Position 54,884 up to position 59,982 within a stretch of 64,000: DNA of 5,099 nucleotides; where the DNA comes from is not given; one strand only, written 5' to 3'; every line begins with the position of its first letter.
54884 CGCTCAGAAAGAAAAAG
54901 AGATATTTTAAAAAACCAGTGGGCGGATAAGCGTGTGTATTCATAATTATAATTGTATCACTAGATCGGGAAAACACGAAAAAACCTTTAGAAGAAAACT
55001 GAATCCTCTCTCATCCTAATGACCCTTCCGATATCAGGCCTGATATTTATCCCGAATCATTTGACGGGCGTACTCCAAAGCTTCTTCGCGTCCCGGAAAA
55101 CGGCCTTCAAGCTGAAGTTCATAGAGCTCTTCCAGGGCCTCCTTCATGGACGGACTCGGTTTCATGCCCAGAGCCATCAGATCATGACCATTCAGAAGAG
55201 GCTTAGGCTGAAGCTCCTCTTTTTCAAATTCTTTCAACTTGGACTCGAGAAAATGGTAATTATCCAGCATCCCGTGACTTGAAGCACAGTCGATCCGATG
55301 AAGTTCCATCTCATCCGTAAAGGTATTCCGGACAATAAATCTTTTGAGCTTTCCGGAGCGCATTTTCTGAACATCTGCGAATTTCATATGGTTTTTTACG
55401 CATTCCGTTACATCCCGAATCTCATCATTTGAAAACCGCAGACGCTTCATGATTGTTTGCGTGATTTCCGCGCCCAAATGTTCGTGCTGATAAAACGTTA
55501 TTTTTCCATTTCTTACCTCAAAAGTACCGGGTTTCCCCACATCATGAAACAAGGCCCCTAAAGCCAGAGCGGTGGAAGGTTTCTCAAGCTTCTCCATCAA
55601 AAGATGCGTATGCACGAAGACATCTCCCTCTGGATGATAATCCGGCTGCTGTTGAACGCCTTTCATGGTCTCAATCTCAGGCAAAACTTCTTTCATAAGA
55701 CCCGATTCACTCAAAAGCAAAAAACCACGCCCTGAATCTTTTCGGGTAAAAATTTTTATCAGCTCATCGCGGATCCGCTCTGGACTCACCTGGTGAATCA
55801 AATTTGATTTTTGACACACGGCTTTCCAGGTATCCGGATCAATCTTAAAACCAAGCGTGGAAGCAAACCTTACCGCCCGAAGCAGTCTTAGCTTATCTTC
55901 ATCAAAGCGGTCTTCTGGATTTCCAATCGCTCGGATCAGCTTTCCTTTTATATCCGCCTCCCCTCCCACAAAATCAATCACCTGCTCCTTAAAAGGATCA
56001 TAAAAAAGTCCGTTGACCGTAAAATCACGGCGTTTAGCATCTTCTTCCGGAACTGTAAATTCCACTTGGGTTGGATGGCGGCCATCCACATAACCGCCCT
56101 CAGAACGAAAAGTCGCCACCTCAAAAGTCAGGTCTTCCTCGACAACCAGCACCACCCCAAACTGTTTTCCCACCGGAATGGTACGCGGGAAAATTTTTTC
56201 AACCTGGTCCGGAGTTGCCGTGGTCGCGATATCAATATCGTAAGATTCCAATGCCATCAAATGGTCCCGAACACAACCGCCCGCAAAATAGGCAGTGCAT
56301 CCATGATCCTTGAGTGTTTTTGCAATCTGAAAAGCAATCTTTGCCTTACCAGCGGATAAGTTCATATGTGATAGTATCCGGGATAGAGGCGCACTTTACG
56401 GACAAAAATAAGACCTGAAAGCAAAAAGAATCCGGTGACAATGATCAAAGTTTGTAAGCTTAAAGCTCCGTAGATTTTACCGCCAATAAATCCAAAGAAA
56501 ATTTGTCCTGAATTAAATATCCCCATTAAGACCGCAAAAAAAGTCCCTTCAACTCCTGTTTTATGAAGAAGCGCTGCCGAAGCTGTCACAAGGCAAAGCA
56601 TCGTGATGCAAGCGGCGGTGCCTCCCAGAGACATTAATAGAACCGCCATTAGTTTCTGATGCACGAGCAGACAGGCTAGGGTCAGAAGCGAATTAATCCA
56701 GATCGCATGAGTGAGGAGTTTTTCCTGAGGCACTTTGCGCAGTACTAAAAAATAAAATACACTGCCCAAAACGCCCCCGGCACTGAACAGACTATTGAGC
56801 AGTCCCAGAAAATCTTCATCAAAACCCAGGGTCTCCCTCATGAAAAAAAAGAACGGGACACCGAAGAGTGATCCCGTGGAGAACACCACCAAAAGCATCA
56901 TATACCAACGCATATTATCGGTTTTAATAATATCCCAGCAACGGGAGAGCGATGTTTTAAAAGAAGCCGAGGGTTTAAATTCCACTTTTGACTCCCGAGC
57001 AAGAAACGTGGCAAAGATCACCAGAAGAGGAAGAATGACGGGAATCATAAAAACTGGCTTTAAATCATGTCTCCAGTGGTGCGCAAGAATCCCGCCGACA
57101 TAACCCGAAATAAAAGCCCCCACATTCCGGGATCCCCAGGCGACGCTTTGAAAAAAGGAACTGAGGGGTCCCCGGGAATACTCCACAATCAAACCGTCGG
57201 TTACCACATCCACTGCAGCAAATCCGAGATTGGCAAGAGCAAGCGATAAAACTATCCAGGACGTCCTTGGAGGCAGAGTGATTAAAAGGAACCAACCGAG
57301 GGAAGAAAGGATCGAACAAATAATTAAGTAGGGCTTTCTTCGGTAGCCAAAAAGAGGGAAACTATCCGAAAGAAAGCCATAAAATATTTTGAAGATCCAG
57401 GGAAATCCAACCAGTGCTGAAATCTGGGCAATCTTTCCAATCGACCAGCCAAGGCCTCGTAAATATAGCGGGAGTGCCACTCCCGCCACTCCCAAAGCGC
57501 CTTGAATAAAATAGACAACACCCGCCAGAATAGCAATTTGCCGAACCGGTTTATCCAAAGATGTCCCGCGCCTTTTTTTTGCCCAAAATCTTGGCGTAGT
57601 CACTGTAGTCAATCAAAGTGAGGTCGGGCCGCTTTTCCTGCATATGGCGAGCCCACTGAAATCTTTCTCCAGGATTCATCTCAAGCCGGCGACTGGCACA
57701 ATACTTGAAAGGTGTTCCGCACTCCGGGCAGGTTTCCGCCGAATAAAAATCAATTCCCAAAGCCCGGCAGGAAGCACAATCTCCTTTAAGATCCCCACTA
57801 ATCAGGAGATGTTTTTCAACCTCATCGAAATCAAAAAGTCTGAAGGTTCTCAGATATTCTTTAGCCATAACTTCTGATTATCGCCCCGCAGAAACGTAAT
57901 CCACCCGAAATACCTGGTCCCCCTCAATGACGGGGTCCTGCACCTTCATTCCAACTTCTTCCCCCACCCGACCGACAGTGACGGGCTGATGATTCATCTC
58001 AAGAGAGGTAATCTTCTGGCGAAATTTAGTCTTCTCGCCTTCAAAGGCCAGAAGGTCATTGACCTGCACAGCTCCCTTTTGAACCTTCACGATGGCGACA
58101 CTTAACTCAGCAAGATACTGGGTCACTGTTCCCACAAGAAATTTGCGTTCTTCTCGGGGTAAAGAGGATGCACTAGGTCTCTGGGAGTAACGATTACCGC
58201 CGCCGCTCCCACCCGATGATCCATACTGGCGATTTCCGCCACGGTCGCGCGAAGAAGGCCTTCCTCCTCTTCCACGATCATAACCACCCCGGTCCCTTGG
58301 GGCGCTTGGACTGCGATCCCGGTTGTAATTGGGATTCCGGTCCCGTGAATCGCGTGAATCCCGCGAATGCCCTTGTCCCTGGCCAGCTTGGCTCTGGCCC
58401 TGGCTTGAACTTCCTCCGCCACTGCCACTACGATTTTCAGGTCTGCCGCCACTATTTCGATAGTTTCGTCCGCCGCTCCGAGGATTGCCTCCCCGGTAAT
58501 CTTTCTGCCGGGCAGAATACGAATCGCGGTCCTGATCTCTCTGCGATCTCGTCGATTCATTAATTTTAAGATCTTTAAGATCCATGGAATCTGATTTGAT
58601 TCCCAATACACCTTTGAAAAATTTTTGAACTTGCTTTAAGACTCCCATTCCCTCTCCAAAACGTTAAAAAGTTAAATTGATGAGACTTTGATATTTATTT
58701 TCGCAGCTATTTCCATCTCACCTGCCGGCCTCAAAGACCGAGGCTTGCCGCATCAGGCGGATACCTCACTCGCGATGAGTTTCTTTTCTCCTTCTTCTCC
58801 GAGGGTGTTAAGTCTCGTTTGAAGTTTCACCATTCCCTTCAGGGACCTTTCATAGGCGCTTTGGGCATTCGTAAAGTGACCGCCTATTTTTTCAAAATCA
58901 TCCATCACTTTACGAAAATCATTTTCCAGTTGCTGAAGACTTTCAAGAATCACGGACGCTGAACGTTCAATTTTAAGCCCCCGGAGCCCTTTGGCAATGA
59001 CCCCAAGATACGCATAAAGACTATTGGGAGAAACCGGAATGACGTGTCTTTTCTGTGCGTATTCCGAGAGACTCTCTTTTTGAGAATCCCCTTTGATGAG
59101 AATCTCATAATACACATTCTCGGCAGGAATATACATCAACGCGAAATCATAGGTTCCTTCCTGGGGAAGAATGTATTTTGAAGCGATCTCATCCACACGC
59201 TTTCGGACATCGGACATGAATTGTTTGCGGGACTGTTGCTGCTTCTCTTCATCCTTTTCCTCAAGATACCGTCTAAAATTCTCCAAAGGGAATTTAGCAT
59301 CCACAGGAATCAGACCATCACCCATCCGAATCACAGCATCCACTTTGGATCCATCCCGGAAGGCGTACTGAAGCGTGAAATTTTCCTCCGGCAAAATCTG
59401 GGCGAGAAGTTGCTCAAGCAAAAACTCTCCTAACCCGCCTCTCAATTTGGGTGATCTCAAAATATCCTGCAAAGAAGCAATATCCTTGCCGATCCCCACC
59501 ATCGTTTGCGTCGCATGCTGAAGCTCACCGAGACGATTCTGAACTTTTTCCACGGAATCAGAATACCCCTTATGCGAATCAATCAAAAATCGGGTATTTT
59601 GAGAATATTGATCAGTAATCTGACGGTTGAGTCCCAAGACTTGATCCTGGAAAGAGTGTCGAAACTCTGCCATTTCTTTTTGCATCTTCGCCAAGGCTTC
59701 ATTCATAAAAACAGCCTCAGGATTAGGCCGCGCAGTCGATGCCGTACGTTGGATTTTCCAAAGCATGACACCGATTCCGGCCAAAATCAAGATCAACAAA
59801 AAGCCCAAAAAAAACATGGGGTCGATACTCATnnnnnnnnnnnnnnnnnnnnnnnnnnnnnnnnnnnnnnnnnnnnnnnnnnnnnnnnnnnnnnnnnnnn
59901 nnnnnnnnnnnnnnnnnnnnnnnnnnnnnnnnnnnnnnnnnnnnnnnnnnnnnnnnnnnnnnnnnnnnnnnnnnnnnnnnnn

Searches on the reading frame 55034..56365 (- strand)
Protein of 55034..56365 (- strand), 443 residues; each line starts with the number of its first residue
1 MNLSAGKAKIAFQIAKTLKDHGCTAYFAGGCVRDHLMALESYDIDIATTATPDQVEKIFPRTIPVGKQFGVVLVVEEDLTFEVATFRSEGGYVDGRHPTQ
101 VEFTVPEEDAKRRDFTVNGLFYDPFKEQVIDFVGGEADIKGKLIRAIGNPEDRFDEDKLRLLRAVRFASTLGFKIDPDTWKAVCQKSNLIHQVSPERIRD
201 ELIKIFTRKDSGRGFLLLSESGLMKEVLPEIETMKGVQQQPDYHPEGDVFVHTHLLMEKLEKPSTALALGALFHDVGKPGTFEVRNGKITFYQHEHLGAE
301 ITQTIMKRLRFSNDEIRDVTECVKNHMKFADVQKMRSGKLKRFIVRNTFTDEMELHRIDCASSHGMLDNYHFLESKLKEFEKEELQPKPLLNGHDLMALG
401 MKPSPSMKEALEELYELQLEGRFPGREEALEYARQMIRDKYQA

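Call 58: search_protein_families(library=pfam, proteins=[window:55034-56365:-], max_evalue=0.0001)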
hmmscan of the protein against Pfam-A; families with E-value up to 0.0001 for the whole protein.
window:55034-56365:- (443 aa): 4 families
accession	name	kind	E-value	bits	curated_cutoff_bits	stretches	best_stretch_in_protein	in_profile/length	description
PF01743.26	PolyA_pol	-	9.7e-38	129.8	23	1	25-145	1-126/126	Poly A polymerase head domain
PF12627.12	PolyA_pol_RNAbd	-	5.4e-20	71.4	22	1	172-232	1-61/64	Probable RNA and SrmB- binding site of polymerase A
PF13735.12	tRNA_NucTran2_2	-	7.1e-08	33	27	1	302-431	24-146/149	tRNA nucleotidyltransferase domain 2 putative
PF01966.28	HD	-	1.6e-07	32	22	1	252-331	11-90/116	HD domain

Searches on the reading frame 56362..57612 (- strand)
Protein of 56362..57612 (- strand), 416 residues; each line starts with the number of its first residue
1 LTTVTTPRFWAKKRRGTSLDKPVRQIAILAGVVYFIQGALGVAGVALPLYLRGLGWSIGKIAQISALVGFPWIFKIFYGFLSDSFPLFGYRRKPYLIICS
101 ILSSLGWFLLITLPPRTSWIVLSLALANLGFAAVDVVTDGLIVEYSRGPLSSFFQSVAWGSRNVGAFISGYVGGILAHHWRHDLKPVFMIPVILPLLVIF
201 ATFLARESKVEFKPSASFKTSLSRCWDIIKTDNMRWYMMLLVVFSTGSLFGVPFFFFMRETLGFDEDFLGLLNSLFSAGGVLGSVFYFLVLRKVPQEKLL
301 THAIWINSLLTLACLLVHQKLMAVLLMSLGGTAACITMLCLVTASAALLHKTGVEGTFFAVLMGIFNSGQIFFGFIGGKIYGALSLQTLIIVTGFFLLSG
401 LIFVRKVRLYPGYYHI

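Call 60: search_protein_families(library=pfam, proteins=[window:56362-57612:-], max_evalue=0.0001)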
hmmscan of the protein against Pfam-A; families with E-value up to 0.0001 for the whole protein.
window:56362-57612:- (416 aa): 3 families
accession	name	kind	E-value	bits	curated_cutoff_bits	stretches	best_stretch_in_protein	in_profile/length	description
PF03092.22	BT1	-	1.4e-36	126.6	22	1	59-383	25-380/432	BT1 family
PF07690.21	MFS_1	-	1.3e-21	77.4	33.4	2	37-338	9-315/347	Major Facilitator Superfamily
PF05977.19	MFS_3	-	6.6e-06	25.3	27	1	213-409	198-395/524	Transmembrane secretion effector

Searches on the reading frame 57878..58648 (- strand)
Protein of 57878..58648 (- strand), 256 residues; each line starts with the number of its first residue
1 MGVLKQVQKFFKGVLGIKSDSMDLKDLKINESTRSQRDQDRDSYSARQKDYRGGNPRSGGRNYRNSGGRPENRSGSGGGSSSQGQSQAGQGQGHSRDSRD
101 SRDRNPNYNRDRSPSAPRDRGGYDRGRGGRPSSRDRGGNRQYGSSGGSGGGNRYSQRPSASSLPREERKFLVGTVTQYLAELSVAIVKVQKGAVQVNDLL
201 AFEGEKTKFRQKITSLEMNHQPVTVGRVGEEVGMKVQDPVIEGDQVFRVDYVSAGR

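Call 60: search_protein_families(library=pfam, proteins=[window:57878-58648:-], max_evalue=0.0001)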
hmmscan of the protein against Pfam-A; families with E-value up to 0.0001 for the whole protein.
window:57878-58648:- (256 aa): 1 family
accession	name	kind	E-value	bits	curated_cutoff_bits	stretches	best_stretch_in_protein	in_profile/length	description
PF03144.31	GTP_EFTU_D2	-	9.8e-06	26.4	30.3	1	184-236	3-58/73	Elongation factor Tu domain 2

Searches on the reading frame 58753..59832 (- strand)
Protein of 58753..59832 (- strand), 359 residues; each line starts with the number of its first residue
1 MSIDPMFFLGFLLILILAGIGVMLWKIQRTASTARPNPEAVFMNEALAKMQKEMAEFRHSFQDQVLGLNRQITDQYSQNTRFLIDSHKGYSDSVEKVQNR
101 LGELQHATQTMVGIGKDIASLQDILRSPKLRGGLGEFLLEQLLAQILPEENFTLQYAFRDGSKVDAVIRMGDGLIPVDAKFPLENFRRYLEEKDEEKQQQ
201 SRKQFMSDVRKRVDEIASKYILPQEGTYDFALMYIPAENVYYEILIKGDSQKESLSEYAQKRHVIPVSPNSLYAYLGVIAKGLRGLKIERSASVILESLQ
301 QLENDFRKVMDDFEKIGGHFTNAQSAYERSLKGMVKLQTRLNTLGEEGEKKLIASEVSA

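Call 60: search_protein_families(library=pfam, proteins=[window:58753-59832:-], max_evalue=0.0001)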
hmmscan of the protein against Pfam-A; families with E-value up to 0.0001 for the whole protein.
window:58753-59832:- (359 aa): 1 family
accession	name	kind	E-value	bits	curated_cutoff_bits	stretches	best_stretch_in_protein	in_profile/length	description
PF02646.22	RmuC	-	2.1e-57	194.9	26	1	71-348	9-285/291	RmuC family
